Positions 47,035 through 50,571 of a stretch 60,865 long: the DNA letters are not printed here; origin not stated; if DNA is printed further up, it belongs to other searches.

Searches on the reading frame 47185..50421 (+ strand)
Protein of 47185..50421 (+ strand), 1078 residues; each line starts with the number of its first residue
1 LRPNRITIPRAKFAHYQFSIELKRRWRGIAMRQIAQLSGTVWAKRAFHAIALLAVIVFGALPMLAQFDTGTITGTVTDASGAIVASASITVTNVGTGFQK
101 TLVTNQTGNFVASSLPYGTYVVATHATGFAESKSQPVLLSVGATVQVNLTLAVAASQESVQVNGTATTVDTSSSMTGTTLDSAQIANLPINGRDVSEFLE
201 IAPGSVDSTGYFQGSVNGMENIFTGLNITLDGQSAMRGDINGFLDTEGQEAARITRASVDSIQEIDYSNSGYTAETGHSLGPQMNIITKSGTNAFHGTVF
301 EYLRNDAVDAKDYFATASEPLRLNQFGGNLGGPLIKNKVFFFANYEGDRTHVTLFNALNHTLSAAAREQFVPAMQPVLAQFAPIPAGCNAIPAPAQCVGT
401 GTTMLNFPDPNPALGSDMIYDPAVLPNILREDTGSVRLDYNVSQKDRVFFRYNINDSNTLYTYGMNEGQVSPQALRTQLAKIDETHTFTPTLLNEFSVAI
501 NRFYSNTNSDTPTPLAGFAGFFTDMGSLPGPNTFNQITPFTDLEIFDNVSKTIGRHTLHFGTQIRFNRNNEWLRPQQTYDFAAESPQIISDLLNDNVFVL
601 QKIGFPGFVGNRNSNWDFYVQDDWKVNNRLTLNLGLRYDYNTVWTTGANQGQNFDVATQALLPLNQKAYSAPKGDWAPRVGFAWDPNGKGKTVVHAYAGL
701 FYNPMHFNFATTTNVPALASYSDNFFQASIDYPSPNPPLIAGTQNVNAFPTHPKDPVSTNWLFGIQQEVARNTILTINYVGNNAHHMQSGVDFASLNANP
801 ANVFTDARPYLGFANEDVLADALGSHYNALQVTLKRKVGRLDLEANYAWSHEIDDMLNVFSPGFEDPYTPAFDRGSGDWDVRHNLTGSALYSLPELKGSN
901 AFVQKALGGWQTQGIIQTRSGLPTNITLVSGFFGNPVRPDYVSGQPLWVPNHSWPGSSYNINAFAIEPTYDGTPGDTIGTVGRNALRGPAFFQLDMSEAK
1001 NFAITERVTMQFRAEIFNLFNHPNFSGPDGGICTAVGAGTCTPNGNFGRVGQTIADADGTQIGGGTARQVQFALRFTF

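Call 65: search_protein_families(library=pfam, proteins=[window:47185-50421:+], max_evalue=0.00001)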
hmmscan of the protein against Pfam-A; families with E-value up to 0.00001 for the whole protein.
window:47185-50421:+ (1078 aa): 4 families
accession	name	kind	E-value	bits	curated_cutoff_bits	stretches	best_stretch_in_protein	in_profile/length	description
PF25183.1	OMP_b-brl_4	-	1.9e-168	563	30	1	287-1071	1-838/838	Outer membrane beta barrel domain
PF13620.12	CarboxypepD_reg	-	2.6e-17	63.4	32.3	1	71-151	1-81/82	Carboxypeptidase regulatory-like domain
PF00593.30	TonB_dep_Rec_b-barrel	-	5.4e-08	33.6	27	1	441-1018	25-435/436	TonB dependent receptor-like, beta-barrel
PF13715.12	CarbopepD_reg_2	-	3.6e-06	27.4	32.2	1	72-155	1-80/88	CarboxypepD_reg-like domain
